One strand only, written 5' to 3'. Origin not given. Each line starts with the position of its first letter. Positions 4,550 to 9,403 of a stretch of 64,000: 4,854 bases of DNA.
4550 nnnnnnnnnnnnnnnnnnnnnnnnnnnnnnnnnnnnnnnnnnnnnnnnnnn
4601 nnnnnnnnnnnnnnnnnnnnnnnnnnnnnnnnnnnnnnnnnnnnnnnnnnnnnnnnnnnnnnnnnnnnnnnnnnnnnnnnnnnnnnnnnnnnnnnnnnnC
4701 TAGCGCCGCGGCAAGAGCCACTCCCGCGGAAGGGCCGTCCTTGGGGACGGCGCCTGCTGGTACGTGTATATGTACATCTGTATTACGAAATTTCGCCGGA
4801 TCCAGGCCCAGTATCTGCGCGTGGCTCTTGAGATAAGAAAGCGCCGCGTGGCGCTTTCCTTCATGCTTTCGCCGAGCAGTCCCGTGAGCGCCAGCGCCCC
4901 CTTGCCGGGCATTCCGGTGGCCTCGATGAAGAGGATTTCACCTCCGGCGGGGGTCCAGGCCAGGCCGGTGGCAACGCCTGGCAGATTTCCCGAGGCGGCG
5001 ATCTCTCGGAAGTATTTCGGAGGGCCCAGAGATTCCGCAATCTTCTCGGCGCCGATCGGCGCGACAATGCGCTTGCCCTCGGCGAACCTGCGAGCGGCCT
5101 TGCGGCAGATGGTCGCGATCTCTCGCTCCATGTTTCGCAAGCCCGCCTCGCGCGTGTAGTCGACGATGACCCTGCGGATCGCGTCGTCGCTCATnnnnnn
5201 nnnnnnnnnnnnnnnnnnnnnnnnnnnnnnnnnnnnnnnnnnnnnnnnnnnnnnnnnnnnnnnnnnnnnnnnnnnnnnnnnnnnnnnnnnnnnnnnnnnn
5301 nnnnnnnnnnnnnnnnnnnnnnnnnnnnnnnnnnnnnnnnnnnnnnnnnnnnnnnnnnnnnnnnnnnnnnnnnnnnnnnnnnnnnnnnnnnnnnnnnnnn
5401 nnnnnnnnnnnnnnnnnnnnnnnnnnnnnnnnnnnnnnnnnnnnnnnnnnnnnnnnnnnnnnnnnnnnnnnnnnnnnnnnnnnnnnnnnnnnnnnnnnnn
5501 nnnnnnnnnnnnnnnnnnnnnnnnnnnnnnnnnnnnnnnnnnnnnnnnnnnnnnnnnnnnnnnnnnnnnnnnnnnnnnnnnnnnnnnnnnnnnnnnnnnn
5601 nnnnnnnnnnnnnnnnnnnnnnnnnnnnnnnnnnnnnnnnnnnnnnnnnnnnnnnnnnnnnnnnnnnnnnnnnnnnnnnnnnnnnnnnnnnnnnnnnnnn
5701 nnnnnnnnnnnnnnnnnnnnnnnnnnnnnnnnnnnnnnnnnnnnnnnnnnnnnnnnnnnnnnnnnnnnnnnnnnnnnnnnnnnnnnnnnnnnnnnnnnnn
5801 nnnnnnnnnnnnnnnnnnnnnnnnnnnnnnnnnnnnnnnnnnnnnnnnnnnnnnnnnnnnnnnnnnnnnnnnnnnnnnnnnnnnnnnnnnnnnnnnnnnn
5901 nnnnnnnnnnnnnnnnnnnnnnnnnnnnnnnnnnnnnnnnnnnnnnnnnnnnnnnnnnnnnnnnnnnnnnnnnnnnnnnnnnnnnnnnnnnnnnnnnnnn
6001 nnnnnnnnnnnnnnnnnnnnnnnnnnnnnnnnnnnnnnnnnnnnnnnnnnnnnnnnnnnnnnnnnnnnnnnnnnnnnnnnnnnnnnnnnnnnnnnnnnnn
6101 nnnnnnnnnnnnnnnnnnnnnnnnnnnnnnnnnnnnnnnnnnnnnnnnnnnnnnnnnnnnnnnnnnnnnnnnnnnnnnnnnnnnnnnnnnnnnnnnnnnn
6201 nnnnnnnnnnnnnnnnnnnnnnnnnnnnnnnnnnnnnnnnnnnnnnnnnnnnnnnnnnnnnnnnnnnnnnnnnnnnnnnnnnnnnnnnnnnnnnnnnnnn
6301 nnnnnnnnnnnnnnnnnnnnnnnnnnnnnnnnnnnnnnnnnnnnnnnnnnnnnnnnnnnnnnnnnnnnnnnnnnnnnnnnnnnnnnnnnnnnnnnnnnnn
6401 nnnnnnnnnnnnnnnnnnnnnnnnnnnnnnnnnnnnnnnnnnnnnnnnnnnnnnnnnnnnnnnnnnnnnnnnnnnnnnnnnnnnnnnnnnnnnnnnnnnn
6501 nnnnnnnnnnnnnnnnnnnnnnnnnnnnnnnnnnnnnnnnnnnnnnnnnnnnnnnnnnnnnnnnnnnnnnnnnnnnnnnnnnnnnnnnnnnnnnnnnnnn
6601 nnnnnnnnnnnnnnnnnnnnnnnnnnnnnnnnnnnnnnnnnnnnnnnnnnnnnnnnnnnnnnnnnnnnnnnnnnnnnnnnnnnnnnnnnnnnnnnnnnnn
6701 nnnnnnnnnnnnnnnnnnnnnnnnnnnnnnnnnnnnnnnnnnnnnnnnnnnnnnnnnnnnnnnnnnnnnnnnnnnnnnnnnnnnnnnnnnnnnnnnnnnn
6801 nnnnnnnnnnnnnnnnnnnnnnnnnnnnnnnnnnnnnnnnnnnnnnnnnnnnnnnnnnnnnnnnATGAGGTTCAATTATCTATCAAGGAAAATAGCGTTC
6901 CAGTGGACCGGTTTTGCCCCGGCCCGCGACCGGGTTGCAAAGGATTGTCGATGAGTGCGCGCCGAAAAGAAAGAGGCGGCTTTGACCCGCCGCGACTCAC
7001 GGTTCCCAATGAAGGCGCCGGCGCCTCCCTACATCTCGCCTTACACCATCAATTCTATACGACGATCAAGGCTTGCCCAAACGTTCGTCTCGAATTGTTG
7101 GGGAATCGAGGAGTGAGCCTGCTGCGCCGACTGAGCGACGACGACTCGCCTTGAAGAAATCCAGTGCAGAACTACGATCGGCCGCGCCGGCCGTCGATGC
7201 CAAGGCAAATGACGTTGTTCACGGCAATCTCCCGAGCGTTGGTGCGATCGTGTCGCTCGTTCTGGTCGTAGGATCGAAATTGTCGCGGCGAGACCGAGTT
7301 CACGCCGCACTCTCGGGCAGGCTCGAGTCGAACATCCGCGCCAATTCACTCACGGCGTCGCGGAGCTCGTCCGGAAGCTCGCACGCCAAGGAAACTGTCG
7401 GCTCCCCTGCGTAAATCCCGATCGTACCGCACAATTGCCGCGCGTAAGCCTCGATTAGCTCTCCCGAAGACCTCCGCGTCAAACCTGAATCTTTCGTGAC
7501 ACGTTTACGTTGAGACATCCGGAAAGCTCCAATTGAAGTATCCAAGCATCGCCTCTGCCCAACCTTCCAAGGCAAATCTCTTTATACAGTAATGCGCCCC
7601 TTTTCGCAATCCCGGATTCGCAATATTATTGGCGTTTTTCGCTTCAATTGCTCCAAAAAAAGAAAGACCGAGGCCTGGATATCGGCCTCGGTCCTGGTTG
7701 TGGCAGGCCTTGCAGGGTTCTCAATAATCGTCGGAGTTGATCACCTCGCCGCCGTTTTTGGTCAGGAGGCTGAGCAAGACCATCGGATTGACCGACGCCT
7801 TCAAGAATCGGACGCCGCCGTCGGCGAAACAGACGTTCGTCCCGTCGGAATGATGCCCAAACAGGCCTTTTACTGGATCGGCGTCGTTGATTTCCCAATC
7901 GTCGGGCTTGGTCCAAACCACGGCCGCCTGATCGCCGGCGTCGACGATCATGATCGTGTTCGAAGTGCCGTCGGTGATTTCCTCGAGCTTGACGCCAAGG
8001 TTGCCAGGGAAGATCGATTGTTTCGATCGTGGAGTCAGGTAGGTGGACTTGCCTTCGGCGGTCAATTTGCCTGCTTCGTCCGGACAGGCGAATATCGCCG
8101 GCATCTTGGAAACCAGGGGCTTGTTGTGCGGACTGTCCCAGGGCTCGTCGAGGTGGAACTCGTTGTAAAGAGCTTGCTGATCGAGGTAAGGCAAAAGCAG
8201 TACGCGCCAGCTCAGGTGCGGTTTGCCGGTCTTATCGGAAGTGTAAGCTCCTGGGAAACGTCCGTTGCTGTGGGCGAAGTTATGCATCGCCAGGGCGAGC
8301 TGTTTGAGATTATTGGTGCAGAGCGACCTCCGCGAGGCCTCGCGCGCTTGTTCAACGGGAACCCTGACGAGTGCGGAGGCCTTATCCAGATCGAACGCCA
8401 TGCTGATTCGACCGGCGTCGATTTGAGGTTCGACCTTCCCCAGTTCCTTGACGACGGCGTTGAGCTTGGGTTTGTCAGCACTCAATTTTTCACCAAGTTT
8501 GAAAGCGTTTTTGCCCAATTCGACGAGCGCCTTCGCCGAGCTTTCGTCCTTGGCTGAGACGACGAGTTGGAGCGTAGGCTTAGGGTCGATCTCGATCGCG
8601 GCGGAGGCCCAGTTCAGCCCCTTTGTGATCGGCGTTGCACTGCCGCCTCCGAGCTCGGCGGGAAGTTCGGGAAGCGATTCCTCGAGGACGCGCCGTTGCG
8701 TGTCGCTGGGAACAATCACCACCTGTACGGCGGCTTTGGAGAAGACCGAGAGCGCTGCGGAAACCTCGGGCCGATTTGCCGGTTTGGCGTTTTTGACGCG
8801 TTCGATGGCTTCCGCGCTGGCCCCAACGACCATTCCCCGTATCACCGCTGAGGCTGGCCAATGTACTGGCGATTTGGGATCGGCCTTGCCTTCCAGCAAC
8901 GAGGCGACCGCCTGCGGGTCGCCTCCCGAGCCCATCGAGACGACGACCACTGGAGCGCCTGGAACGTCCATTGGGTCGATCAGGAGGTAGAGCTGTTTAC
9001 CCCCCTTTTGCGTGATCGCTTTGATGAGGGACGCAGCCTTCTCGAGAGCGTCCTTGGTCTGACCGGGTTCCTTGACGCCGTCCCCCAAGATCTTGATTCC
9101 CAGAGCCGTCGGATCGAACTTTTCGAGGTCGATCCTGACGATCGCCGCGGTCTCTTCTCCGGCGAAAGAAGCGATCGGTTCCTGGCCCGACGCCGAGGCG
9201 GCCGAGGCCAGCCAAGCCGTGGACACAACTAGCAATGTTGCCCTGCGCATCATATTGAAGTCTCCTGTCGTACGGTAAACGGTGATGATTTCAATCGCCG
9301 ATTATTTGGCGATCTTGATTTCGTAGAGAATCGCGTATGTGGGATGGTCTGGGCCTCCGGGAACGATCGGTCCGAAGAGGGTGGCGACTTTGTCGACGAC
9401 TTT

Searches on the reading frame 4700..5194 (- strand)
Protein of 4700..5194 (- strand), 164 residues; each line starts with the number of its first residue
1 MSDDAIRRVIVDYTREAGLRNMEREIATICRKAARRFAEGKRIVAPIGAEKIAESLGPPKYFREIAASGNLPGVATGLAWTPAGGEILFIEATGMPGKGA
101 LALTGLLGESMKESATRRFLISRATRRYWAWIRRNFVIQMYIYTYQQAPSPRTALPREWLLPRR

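Call 49: search_protein_families(library=pfam, proteins=[window:4700-5194:-], max_evalue=0.0001)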
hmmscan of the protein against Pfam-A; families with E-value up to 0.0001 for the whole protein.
window:4700-5194:- (164 aa): 2 families
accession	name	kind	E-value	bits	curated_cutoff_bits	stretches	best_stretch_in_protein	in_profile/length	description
PF05362.19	Lon_C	-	3.2e-19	69.7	21.1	1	47-127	2-82/205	Lon protease (S16) C-terminal proteolytic domain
PF22667.2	Lon_lid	-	8.5e-18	64.2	27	1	1-41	12-52/57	Lon protease AAA+ ATPase lid domain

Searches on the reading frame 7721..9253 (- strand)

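Call 49: search_protein_families(library=pfam, proteins=[window:7721-9253:-], max_evalue=0.0001)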
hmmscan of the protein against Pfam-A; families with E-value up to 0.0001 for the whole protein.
window:7721-9253:- (510 aa): 1 family
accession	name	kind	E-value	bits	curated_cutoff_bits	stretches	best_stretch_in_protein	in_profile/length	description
PF07596.16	SBP_bac_10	-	1.4e-40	140.5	23.3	1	302-454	2-190/268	Protein of unknown function (DUF1559)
